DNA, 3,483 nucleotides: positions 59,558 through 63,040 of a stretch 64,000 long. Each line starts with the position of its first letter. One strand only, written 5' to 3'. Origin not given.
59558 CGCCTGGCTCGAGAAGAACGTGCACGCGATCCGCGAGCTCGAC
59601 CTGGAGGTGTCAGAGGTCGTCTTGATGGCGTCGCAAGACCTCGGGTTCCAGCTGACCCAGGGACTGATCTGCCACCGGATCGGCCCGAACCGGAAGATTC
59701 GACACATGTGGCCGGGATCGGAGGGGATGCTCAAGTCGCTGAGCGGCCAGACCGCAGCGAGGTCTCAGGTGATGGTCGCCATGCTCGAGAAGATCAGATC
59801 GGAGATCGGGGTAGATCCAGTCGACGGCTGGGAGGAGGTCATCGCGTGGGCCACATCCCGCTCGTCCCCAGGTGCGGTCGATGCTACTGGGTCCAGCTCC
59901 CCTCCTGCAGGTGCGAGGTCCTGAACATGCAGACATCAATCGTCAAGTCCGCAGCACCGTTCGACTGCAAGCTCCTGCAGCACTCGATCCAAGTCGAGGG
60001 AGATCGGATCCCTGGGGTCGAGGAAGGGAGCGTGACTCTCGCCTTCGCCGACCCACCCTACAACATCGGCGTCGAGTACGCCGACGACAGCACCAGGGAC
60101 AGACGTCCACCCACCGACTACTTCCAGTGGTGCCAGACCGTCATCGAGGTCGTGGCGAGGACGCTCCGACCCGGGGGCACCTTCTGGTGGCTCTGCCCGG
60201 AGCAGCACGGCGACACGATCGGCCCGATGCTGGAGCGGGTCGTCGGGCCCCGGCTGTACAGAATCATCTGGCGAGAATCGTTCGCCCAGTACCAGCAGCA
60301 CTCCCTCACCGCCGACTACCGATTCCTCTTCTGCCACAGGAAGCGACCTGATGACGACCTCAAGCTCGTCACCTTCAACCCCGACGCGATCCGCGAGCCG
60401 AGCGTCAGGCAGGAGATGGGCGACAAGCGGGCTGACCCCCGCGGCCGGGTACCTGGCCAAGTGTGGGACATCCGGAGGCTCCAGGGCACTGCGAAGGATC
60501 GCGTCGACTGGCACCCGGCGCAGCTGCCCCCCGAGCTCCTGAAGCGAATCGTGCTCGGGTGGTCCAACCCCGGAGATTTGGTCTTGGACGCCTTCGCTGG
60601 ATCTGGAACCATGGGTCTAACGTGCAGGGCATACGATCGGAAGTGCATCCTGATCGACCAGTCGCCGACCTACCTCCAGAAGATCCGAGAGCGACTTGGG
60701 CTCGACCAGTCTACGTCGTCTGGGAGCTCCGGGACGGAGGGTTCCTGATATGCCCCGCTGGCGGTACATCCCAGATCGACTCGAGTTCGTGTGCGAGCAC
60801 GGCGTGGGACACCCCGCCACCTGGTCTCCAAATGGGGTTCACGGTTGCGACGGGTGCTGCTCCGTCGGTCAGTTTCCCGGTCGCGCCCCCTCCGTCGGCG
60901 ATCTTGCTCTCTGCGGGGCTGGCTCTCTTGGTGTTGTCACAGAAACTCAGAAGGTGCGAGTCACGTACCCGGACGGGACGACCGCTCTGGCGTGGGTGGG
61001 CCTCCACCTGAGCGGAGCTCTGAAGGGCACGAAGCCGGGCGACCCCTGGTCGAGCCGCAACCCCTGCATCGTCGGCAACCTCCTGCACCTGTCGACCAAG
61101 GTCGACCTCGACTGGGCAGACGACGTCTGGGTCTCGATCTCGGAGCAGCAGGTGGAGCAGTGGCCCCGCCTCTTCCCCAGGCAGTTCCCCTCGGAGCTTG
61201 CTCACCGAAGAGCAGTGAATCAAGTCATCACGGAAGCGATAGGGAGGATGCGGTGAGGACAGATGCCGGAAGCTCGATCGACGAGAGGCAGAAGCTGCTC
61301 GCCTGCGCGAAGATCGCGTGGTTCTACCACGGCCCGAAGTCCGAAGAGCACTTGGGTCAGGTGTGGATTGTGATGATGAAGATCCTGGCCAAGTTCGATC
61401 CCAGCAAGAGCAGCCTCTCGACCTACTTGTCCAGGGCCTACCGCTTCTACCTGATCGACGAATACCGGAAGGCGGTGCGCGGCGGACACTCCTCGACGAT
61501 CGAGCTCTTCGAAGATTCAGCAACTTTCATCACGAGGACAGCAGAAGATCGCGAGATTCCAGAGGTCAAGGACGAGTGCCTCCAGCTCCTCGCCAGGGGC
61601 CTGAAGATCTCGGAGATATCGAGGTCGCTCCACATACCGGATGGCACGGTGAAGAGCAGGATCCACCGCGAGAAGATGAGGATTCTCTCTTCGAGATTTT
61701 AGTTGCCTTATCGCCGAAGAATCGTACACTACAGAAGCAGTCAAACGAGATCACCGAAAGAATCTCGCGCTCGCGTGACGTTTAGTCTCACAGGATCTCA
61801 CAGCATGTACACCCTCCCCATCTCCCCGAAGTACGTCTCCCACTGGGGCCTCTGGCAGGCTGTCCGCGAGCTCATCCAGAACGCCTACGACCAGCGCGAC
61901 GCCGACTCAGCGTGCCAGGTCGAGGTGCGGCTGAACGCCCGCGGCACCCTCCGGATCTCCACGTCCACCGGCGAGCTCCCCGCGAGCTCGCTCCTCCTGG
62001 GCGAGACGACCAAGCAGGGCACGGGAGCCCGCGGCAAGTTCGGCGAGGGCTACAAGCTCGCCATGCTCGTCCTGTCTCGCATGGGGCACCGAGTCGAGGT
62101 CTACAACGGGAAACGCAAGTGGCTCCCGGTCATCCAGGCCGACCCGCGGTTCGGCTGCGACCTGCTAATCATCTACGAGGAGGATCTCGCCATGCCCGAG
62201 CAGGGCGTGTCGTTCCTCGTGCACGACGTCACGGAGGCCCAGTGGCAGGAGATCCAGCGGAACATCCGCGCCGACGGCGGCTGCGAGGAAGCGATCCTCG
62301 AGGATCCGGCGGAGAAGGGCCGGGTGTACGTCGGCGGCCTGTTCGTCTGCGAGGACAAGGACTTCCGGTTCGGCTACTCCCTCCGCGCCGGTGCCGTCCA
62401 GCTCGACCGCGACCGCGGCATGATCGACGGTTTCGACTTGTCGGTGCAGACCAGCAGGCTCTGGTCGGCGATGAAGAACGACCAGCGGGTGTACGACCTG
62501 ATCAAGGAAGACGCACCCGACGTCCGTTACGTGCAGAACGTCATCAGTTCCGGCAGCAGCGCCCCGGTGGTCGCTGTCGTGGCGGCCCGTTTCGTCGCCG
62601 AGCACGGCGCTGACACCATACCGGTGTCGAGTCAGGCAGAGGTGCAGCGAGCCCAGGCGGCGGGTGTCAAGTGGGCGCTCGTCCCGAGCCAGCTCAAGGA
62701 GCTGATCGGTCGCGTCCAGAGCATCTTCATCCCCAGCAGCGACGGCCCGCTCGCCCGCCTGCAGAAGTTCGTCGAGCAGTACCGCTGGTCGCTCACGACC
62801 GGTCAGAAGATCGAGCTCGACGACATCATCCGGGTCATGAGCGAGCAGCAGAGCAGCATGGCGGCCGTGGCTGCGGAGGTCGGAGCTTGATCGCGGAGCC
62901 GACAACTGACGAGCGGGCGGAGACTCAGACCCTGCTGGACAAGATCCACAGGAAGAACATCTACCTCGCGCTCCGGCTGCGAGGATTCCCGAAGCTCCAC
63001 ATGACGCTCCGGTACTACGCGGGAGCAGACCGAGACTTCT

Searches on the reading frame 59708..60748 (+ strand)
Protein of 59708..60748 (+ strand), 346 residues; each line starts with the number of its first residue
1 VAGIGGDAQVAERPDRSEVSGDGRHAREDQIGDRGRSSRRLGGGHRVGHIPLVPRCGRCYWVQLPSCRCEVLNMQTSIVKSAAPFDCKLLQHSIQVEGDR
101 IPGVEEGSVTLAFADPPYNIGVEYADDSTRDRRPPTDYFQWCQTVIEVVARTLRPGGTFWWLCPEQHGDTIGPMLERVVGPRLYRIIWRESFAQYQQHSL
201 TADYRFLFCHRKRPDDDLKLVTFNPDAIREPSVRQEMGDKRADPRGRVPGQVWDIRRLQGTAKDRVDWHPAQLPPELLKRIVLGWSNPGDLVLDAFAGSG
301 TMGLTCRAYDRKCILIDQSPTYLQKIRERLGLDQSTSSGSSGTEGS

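Call 40: search_protein_families(library=pfam, proteins=[window:59708-60748:+], max_evalue=0.001)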
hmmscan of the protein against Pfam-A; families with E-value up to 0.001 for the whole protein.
window:59708-60748:+ (346 aa): 2 families
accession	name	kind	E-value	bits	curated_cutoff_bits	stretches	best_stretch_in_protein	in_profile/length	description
PF01555.25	N6_N4_Mtase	-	2.5e-39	135.9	26.7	1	109-326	1-219/221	DNA methylase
PF03602.21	Cons_hypoth95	-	0.00067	19.8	24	0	291-330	44-84/182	Conserved hypothetical protein 95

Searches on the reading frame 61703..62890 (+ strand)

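Call 40: search_protein_families(library=pfam, proteins=[window:61703-62890:+], max_evalue=0.001)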
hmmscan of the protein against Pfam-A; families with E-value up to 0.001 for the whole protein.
window:61703-62890:+ (395 aa): 1 family
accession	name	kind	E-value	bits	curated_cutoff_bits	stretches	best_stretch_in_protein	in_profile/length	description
PF02518.31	HATPase_c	-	0.00084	20.2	26.4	0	50-135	6-95/111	Histidine kinase-, DNA gyrase B-, and HSP90-like ATPase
